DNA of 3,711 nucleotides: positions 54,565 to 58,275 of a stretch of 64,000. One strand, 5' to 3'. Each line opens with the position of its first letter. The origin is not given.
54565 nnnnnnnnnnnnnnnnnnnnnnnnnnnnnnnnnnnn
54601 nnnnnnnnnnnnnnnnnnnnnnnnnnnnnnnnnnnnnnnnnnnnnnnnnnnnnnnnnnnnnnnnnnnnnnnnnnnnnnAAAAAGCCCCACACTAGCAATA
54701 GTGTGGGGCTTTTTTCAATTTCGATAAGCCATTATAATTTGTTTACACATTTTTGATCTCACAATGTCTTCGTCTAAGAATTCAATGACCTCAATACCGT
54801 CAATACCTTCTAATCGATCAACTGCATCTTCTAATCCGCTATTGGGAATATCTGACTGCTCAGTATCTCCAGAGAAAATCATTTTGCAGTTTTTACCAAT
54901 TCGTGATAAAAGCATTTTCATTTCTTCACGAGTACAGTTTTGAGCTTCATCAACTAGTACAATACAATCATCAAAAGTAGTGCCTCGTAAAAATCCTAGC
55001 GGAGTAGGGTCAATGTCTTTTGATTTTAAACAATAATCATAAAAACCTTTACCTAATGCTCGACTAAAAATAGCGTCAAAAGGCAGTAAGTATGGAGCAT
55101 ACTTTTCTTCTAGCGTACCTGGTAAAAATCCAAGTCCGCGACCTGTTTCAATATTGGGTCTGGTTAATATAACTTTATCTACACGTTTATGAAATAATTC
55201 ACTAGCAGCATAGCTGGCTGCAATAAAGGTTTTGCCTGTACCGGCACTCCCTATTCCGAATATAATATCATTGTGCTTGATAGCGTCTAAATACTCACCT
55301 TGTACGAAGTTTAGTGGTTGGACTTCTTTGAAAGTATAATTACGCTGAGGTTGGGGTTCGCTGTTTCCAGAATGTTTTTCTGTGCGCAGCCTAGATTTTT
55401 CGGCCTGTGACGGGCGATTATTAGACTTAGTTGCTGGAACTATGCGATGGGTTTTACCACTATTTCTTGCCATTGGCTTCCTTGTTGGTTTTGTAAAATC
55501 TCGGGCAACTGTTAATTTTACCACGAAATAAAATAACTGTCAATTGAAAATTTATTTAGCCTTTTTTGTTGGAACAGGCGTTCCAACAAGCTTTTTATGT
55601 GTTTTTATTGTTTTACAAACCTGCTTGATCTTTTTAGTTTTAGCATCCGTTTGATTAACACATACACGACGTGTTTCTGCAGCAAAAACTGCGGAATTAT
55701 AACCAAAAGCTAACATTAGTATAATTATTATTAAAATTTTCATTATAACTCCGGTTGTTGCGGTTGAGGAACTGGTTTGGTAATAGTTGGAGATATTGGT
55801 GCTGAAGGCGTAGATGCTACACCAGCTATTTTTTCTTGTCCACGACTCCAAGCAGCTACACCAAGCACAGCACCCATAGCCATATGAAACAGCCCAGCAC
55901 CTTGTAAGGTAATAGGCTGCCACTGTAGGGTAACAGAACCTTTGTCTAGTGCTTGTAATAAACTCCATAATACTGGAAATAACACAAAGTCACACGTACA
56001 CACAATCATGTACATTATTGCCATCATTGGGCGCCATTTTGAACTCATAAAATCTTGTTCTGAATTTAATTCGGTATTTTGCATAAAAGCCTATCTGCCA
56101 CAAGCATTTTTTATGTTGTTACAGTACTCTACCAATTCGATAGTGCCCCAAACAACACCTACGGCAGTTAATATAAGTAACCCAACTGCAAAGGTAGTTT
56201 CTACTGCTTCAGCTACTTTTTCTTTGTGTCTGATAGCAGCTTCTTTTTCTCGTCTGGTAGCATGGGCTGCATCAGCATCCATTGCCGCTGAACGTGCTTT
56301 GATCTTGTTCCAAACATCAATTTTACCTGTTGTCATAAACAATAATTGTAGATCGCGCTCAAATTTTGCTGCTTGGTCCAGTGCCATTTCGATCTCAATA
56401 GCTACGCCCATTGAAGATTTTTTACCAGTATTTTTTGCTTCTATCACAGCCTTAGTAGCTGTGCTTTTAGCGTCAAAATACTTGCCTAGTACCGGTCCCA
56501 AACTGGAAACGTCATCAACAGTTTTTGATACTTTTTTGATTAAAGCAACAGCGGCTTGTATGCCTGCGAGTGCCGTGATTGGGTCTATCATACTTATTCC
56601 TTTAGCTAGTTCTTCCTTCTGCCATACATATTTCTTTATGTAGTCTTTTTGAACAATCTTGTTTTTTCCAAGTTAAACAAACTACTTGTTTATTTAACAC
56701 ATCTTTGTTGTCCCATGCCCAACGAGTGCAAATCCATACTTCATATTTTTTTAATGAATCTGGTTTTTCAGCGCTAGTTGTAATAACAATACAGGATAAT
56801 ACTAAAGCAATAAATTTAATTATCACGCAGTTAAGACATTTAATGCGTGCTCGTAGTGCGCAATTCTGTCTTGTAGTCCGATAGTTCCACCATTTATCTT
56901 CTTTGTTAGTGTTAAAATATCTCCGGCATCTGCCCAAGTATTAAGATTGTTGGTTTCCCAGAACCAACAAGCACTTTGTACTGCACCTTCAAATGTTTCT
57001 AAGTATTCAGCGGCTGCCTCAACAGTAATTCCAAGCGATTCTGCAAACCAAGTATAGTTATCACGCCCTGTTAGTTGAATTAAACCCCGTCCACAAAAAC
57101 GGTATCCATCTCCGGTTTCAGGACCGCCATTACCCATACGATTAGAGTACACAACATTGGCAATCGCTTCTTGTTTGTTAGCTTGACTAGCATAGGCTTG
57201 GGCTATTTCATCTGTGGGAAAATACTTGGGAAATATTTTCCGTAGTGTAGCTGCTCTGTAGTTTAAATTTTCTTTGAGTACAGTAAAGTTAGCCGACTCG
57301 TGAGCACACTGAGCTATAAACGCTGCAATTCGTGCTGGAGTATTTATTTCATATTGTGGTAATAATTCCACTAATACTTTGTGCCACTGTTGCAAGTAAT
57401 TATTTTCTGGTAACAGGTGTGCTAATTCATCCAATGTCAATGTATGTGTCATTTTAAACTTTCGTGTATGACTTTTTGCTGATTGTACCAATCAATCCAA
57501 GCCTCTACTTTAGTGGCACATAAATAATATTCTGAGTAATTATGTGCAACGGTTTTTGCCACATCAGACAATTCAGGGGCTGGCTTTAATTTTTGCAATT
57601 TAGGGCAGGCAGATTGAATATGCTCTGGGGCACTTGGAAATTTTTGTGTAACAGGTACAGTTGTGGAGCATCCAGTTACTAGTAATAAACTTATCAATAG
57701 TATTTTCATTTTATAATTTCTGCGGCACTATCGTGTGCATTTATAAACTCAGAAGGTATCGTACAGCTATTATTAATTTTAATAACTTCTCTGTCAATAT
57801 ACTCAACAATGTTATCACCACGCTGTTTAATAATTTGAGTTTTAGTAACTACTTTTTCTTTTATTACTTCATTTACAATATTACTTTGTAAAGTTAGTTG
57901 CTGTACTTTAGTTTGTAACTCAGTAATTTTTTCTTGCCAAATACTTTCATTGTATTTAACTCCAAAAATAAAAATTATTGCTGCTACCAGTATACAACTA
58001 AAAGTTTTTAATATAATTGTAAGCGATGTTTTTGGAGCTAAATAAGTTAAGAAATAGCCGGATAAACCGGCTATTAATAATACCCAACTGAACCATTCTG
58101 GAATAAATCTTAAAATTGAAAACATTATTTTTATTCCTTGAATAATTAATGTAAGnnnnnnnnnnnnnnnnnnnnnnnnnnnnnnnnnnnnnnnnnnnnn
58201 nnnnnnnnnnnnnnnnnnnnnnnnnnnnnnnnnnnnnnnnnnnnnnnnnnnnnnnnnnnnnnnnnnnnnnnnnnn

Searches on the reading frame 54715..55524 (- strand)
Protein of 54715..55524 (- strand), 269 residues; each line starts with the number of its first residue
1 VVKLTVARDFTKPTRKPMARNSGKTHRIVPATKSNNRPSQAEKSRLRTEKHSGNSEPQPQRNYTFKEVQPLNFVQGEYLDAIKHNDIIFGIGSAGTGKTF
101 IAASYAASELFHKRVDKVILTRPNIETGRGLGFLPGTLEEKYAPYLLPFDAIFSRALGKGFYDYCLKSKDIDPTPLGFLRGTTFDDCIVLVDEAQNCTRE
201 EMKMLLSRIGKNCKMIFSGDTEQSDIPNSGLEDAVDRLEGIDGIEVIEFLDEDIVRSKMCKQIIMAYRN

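Call 9: search_protein_families(library=pfam, proteins=[window:54715-55524:-], max_evalue=0.01)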
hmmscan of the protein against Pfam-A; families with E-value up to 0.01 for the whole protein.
window:54715-55524:- (269 aa): 5 families
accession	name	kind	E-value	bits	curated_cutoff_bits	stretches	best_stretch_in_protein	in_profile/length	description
PF02562.22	PhoH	-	1.1e-65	221.4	27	1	68-267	2-204/205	PhoH-like protein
PF13245.12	AAA_19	-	6.8e-07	30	25.1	1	185-224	90-129/134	AAA domain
PF13604.12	AAA_30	-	1.7e-06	28.3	27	1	187-225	90-129/191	AAA domain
PF13401.12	AAA_22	-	0.00016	22.4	27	0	186-222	85-125/130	AAA domain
PF00580.27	UvrD-helicase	-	0.0014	18.8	23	0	188-224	215-251/271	UvrD/REP helicase N-terminal domain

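Call 10: search_protein_families(library=phrogs, proteins=[window:54715-55524:-], max_evalue=0.01)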
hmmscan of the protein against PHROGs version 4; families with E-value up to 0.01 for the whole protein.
window:54715-55524:- (269 aa): 7 families
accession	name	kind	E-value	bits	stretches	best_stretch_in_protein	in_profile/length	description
phrog_170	-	other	2.7e-81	274.5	1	25-268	36-278/323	PhoH-like phosphate starvation-inducible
phrog_2765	-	other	7.8e-43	147.9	1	47-260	211-436/443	PhoH-like phosphate starvation-inducible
phrog_32482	-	other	2.9e-21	76.8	1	82-265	394-581/589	PhoH-like phosphate starvation-inducible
phrog_2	-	head and packaging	6.8e-06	26.1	1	72-219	267-400/807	terminase large subunit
phrog_325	-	DNA, RNA and nucleotide metabolism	0.00032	20.1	0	64-104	464-509/986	Dda-like helicase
phrog_4412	-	DNA, RNA and nucleotide metabolism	0.00079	18.9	0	186-223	422-459/743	exonuclease V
phrog_2666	-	head and packaging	0.006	16.3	0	65-117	301-354/555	terminase large subunit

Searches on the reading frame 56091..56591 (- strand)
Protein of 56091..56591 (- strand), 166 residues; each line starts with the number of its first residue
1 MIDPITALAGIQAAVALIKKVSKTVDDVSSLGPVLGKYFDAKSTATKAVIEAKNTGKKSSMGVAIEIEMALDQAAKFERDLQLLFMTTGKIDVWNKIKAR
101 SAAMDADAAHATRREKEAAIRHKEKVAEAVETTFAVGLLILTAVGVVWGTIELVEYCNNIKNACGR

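Call 9: search_protein_families(library=pfam, proteins=[window:56091-56591:-], max_evalue=0.01)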
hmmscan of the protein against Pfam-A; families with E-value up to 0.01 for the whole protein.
window:56091-56591:- (166 aa): 0 families

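Call 10: search_protein_families(library=phrogs, proteins=[window:56091-56591:-], max_evalue=0.01)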
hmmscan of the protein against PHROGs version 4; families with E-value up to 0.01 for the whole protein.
window:56091-56591:- (166 aa): 1 family
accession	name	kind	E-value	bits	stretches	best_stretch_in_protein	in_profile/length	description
phrog_32327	-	unknown function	7.4e-10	39.9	1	1-127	1-125/152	-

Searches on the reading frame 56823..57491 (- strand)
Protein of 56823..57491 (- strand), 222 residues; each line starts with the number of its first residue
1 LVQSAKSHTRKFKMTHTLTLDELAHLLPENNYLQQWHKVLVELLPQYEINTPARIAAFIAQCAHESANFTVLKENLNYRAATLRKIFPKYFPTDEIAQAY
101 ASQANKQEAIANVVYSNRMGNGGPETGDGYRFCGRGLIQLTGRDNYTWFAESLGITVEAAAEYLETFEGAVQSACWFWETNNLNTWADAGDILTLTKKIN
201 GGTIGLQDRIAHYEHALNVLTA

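Call 9: search_protein_families(library=pfam, proteins=[window:56823-57491:-], max_evalue=0.01)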
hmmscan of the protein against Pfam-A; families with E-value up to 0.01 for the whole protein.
window:56823-57491:- (222 aa): 1 family
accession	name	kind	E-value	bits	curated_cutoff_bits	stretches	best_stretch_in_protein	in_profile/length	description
PF00182.24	Glyco_hydro_19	-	0.00053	20.3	25.5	0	127-183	102-159/232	Chitinase class I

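Call 10: search_protein_families(library=phrogs, proteins=[window:56823-57491:-], max_evalue=0.01)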
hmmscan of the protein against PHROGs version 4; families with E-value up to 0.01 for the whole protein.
window:56823-57491:- (222 aa): 9 families
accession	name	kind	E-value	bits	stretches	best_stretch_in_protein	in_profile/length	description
phrog_181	-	lysis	5.3e-75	254.8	1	12-221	326-531/769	endolysin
phrog_26317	-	unknown function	4.1e-34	118.1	1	106-221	5-118/119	-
phrog_9506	-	lysis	4.2e-28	99.9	2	113-220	70-193/330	endolysin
phrog_14712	-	moron, auxiliary metabolic gene and host takeover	2.6e-24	87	1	119-219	80-186/322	chitinase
phrog_317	-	lysis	3.1e-16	60.6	1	32-217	208-356/492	endolysin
phrog_1519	-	lysis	1.5e-15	58.3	1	27-219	211-379/502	endolysin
phrog_3201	-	tail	3.1e-13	49.3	1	59-218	2040-2203/2408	tail fiber protein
phrog_34417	-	unknown function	2.3e-11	44.5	1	113-215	74-190/326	-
phrog_12261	-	unknown function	0.00095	20.3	1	138-202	14-76/76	-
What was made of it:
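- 56823..57452 (-): Context only: a GH19-type endolysin (209 aa from the ATG). phrog_181 E 5.3e-75 (call 10).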

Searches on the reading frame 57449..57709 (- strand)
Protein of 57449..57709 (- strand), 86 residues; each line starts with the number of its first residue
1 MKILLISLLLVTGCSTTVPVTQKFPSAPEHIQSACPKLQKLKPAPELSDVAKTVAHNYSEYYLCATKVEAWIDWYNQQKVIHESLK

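Call 9: search_protein_families(library=pfam, proteins=[window:57449-57709:-], max_evalue=0.01)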
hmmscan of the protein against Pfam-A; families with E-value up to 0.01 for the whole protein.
window:57449-57709:- (86 aa): 1 family
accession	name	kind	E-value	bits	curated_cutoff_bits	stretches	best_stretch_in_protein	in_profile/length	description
PF23793.1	LysC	-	0.00012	22.3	27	1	9-78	1-69/69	Rz1-like lysis system protein LysC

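Call 10: search_protein_families(library=phrogs, proteins=[window:57449-57709:-], max_evalue=0.01)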
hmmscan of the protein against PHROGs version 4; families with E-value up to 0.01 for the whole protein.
window:57449-57709:- (86 aa): 5 families
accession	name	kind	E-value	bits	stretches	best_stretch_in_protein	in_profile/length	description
phrog_2425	-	unknown function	2.2e-09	38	1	1-80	4-83/86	-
phrog_456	-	lysis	1.4e-06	28.9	1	3-82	15-94/102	Rz-like spanin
phrog_4952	-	other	0.00024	22.1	1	46-83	133-170/171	signal peptide motif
phrog_812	-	lysis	0.001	20.2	1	2-80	5-82/102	Rz-like spanin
phrog_16495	-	lysis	0.0045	18.4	1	3-79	5-79/82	Rz-like spanin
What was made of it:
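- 57449..57709 (-): Context only: an o-spanin lipoprotein (86 aa) with the lipobox LVTGC. Pfam LysC-like at E 1.2e-4 and Rz-like PHROGs (calls 9, 10).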

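Call 81: search_protein_families(library=ncbifam, proteins=[window:57449-57709:-], max_evalue=0.01)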
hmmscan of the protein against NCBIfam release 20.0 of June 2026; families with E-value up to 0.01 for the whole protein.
window:57449-57709:- (86 aa): 0 families

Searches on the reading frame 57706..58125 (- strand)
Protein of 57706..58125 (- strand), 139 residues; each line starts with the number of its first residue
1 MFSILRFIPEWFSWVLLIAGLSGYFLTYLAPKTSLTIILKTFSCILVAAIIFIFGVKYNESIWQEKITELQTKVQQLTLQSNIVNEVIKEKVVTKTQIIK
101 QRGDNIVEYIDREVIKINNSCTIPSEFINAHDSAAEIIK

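Call 9: search_protein_families(library=pfam, proteins=[window:57706-58125:-], max_evalue=0.01)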
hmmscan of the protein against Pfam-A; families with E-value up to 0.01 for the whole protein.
window:57706-58125:- (139 aa): 0 families

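Call 10: search_protein_families(library=phrogs, proteins=[window:57706-58125:-], max_evalue=0.01)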
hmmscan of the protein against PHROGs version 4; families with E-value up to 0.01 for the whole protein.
window:57706-58125:- (139 aa): 3 families
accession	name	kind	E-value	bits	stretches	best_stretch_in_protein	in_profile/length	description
phrog_4952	-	other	4e-09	37.7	1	36-136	7-114/171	signal peptide motif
phrog_13529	-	unknown function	0.0004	21.3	1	58-81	23-46/55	-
phrog_2536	-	lysis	0.0097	17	0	40-116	8-83/129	Rz-like spanin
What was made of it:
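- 57706..58125 (-): Context only: a putative i-spanin (139 aa) with an N-terminal membrane segment. It marks the start of the lysis cassette. Spanin-related PHROG hits are weak (call 10).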

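Call 81: search_protein_families(library=ncbifam, proteins=[window:57706-58125:-], max_evalue=0.01)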
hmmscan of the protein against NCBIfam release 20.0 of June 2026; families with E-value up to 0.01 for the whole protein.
window:57706-58125:- (139 aa): 2 families
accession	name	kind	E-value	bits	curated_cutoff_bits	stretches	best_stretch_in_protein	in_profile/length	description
NF006292.0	PRK08475.1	equivalog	0.00048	19.8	166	1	25-120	13-110/171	F0F1 ATP synthase subunit B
NF007274.0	PRK09731.1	exception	0.0073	16.1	352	0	44-80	38-77/178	GspM family type II secretion system protein YghD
